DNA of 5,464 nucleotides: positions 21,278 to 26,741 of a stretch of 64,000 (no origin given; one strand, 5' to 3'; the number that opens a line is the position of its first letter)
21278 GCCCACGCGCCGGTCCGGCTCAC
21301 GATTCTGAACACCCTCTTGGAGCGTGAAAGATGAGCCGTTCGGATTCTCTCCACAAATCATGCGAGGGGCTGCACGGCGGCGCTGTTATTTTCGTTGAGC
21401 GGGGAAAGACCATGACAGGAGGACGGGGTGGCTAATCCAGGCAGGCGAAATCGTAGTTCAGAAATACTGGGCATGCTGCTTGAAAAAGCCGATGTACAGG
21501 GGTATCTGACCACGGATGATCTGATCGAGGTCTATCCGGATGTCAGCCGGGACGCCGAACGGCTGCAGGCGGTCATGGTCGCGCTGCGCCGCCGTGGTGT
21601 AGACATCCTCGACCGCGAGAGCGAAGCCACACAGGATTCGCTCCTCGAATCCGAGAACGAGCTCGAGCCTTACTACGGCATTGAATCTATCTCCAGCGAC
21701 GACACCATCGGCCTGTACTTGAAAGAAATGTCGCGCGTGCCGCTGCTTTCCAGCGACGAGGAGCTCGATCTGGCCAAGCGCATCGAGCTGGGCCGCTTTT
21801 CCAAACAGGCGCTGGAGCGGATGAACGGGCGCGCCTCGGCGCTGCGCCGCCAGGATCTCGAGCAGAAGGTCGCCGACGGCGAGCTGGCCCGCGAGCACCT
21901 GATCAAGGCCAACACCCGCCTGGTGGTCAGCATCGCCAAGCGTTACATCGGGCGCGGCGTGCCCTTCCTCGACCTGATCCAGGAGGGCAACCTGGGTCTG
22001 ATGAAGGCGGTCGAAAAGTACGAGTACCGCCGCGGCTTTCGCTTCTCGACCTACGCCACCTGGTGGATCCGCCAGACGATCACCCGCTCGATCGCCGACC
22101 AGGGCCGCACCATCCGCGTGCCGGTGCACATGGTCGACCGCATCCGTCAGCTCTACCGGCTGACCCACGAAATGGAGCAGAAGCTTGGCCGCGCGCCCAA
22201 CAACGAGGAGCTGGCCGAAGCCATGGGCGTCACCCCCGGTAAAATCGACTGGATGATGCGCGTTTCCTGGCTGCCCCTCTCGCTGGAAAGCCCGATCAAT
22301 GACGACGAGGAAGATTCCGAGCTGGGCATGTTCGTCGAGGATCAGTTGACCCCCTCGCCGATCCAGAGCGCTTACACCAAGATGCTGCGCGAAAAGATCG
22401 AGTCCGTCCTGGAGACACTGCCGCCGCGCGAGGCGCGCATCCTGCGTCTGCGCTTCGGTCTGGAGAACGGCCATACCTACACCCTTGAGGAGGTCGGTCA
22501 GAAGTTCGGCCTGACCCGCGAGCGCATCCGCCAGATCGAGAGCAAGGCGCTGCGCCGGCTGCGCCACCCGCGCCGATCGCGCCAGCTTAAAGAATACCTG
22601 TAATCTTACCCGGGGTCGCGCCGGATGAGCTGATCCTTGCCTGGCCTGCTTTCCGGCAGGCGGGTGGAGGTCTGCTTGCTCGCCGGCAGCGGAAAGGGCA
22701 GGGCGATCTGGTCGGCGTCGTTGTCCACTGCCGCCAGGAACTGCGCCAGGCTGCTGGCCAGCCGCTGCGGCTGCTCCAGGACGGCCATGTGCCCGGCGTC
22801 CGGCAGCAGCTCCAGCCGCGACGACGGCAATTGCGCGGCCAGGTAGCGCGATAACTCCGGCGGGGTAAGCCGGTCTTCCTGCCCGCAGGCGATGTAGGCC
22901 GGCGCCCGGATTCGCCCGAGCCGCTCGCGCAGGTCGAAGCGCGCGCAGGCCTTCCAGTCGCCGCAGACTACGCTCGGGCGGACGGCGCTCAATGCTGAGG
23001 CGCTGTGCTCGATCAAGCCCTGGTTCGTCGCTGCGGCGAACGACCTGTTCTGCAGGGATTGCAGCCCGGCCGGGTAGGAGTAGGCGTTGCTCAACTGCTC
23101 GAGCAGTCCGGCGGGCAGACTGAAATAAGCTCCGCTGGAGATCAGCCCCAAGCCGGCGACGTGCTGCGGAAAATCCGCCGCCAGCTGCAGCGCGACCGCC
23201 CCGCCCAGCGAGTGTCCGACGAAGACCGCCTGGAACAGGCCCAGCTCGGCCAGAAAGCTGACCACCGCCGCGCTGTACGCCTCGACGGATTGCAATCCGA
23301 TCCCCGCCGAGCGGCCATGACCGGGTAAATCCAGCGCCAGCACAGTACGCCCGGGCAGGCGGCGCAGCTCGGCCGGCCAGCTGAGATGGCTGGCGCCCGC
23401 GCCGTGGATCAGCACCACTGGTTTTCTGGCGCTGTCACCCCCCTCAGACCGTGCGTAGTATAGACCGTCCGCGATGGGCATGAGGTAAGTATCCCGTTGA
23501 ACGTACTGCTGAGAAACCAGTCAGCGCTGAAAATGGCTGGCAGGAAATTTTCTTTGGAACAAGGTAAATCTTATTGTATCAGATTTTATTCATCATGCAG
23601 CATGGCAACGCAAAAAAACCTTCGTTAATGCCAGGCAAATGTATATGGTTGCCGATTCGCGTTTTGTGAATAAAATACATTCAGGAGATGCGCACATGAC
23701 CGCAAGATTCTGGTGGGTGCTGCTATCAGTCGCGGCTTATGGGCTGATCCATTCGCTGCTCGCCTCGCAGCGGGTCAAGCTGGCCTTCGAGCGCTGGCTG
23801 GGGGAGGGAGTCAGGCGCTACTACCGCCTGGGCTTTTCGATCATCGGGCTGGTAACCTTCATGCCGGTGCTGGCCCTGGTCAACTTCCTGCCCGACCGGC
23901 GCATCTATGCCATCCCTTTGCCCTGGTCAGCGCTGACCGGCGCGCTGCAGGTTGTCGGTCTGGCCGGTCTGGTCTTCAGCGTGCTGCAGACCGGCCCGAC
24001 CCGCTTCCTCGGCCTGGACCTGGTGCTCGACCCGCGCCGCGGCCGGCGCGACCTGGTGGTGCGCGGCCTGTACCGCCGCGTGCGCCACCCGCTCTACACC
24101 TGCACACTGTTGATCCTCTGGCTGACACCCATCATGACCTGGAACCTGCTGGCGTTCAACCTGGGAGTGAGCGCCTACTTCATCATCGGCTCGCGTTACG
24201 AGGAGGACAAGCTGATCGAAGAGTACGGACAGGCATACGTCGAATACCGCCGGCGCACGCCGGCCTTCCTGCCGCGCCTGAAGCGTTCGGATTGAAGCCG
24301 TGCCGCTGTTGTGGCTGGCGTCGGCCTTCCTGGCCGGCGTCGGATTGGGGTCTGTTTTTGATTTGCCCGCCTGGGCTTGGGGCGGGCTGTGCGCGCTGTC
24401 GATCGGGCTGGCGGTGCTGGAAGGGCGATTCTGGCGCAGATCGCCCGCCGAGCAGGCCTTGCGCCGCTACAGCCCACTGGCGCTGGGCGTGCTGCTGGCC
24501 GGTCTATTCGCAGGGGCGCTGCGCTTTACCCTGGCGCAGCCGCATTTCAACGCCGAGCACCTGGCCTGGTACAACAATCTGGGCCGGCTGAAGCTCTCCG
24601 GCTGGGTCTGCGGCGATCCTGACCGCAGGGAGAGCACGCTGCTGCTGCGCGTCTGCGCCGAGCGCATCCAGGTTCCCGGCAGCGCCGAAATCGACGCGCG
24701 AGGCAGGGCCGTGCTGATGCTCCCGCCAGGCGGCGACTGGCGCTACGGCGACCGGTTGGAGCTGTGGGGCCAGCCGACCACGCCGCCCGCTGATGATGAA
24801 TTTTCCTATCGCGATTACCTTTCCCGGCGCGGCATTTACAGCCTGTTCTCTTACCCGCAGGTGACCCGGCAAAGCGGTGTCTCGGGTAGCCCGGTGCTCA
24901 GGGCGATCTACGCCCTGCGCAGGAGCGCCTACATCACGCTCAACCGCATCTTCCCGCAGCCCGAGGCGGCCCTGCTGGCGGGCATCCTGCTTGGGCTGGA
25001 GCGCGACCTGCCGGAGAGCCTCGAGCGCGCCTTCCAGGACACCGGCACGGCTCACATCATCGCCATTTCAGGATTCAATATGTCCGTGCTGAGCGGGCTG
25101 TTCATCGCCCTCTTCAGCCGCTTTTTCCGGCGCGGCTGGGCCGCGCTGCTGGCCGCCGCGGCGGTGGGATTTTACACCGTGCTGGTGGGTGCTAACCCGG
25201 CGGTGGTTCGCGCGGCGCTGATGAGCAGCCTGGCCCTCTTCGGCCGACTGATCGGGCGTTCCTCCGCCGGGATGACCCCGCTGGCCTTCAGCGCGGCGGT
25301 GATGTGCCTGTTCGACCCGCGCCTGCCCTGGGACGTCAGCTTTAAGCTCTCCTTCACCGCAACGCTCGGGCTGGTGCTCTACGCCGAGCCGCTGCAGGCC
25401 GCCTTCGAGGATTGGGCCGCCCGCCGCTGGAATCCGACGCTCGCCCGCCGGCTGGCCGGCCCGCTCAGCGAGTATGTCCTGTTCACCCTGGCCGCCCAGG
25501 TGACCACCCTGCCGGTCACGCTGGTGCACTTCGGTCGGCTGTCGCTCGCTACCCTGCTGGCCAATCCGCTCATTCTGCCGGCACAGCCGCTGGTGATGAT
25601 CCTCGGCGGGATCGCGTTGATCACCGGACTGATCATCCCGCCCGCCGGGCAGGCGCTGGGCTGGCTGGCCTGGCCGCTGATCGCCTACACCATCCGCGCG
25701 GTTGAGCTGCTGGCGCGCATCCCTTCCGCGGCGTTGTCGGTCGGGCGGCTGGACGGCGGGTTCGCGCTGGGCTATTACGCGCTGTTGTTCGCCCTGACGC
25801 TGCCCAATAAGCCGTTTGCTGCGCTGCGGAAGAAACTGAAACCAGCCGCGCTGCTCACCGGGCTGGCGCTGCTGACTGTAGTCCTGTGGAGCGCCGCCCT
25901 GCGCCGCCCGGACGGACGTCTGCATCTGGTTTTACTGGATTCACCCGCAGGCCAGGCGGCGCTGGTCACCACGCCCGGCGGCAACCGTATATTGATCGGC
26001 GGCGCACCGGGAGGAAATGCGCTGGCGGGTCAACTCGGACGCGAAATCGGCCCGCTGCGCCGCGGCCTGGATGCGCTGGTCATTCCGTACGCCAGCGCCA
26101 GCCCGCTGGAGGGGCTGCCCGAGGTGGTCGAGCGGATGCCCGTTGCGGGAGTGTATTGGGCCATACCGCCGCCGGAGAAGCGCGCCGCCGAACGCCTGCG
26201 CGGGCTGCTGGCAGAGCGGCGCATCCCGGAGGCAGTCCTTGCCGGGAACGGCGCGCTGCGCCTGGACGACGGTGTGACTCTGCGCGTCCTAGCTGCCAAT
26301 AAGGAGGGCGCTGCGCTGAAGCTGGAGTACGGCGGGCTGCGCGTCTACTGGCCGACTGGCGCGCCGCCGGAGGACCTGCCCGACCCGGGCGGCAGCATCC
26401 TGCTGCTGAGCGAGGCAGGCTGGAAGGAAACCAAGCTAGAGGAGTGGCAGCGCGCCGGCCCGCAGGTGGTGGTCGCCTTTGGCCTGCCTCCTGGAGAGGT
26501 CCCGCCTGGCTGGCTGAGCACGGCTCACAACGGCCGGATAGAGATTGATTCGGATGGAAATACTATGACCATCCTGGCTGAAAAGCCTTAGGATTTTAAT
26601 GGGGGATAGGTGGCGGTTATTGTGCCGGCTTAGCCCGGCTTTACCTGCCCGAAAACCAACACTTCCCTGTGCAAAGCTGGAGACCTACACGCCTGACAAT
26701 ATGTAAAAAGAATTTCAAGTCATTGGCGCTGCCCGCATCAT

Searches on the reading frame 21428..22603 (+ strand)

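Call 25: search_protein_families(library=ncbifam, proteins=[window:21428-22603:+], max_evalue=0.000001)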
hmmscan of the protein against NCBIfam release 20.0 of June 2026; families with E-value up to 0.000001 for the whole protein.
window:21428-22603:+ (391 aa): 43 families (the best 25 are shown)
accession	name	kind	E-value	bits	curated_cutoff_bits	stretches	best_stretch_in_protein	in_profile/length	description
NF004208.0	PRK05658.1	equivalog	5.4e-134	448.5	555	2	151-391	390-629/631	RNA polymerase sigma factor RpoD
NF006666.0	PRK09210.1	equivalog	1.8e-124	415.8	572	2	142-391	120-369/370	RNA polymerase sigma factor RpoD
NF004561.0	PRK05901.1-3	equivalog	2e-114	383.7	582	1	89-391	235-536/537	RNA polymerase sigma factor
NF004560.0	PRK05901.1-1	equivalog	1.2e-111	374.4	711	1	88-391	210-515/516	RNA polymerase sigma factor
NF005920.0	PRK07921.1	subfamily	4.3e-108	361.2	464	1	89-390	27-326/328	RNA polymerase sigma factor SigB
NF041931.2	MzaA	equivalog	1.3e-104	351.5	800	1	139-391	461-714/726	MZA anti-phage system associated sigma-70 family RNA polymerase sigma factor MzaA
NF005643.0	PRK07406.1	equivalog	2e-104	349.8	500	1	82-391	77-396/397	RNA polymerase sigma factor RpoD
TIGR02393.1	RpoD_Cterm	equivalog_domain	2.7e-102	341.4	354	1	154-391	1-237/238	RNA polymerase sigma factor RpoD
NF004562.0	PRK05901.1-4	equivalog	8.5e-99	331.6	779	2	152-391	315-553/571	RNA polymerase sigma factor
TIGR02997.1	Sig70-cyanoRpoD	subfamily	4.3e-96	321.7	384.5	1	92-379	1-298/298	RNA polymerase sigma factor, RpoD/SigA family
NF005785.0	PRK07598.1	equivalog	1.4e-83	281.1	554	1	135-391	157-411/415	RNA polymerase sigma factor SigC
TIGR02394.1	rpoS_proteo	equivalog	6.1e-81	272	378.7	1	146-384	38-276/285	RNA polymerase sigma factor RpoS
NF005642.0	PRK07405.1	subfamily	1.1e-79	268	524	1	89-391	6-316/318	RNA polymerase sigma factor SigD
NF004207.0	PRK05657.1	equivalog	1.9e-79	267.4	394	1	148-387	83-322/329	RNA polymerase sigma factor RpoS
NF004564.0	PRK05901.2-2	equivalog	4.8e-77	259.7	617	1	153-388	248-489/500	RNA polymerase sigma factor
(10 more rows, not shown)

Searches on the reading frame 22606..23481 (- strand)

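Call 25: search_protein_families(library=ncbifam, proteins=[window:22606-23481:-], max_evalue=0.000001)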
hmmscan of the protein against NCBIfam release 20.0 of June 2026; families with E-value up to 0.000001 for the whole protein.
window:22606-23481:- (291 aa): 26 families (the best 25 are shown)
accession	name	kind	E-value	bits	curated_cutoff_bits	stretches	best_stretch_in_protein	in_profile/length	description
NF051488.1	bifunc_PcaDC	exception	1.8e-39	136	390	1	12-253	6-254/375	bifunctional 3-oxoadipate enol-lactonase/4-carboxymuconolactone decarboxylase PcaDC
NF011457.0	PRK14875.1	equivalog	3.2e-35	121.8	307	1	14-117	127-232/372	acetoin dehydrogenase dihydrolipoyllysine-residue acetyltransferase subunit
TIGR02427.1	protocat_pcaD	equivalog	9.4e-32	110.4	255.85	1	8-249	3-250/251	3-oxoadipate enol-lactonase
NF051487.1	bifunc_PcaCD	exception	7.7e-27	94.4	430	1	12-250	165-412/413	bifunctional 4-carboxymuconolactone decarboxylase/3-oxoadipate enol-lactonase PcaCD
TIGR01738.1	bioH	equivalog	3.8e-25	88.9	206.95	1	18-248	3-244/245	pimeloyl-ACP methyl ester esterase BioH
TIGR03611.1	RutD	equivalog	7.8e-23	81.2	238.5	1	16-251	10-257/258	pyrimidine utilization protein D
NF050089.1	i_nPHAscl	equivalog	4e-21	75.3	300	1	8-118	10-119/288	intracellular short-chain-length polyhydroxyalkanoate depolymerase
TIGR03695.1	menH_SHCHC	equivalog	7.7e-20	71.4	208.55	1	19-116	2-104/252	2-succinyl-6-hydroxy-2,4-cyclohexadiene-1-carboxylate synthase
TIGR03056.1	bchO_mg_che_rel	equivalog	1.9e-19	69.7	172.55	1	16-106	25-118/278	alpha/beta fold hydrolase BchO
NF008340.0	PRK11126.1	equivalog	2e-16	60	261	1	16-120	11-114/255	2-succinyl-6-hydroxy-2,4-cyclohexadiene-1-carboxylate synthase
NF045632.1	hydroxlase_HsaD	equivalog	3.4e-16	59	400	1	13-117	28-138/290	4,5:9,10-diseco-3-hydroxy-5,9,17-trioxoandrosta-1(10),2-diene-4-oate hydrolase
TIGR01250.1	pro_imino_pep_2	subfamily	2.3e-14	53.6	167.65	1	181-249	220-287/288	proline iminopeptidase-family hydrolase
NF007674.0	PRK10349.1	equivalog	6.5e-13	48.9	449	1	22-245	16-249/256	pimeloyl-ACP methyl ester esterase BioH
NF045948.1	ProImpepThrmp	equivalog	1.3e-12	47.8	500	0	181-250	220-288/291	proline iminopeptidase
TIGR03343.1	biphenyl_bphD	equivalog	1.1e-11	44.5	462.15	1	21-249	32-280/282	2-hydroxy-6-oxo-6-phenylhexa-2,4-dienoate hydrolase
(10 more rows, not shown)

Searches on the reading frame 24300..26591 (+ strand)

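Call 25: search_protein_families(library=ncbifam, proteins=[window:24300-26591:+], max_evalue=0.000001)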
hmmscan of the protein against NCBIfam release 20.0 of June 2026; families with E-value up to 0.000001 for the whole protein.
window:24300-26591:+ (763 aa): 4 families
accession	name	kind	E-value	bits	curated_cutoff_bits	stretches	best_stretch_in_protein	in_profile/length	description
TIGR00361.1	ComEC_Rec2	equivalog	5.2e-32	110.8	190.05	1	168-567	83-466/663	DNA internalization-related competence protein ComEC/Rec2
TIGR00360.1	ComEC_N-term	subfamily_domain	1.1e-25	90.9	36.5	1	250-432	1-167/171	ComEC/Rec2-related protein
NF008580.0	PRK11539.1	equivalog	2e-10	39.7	969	1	220-481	197-453/758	ComEC family protein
NF045979.1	ComEC_MAG0480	equivalog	9.1e-07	28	150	0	229-363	202-337/461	MAG0480 family ComEC-like protein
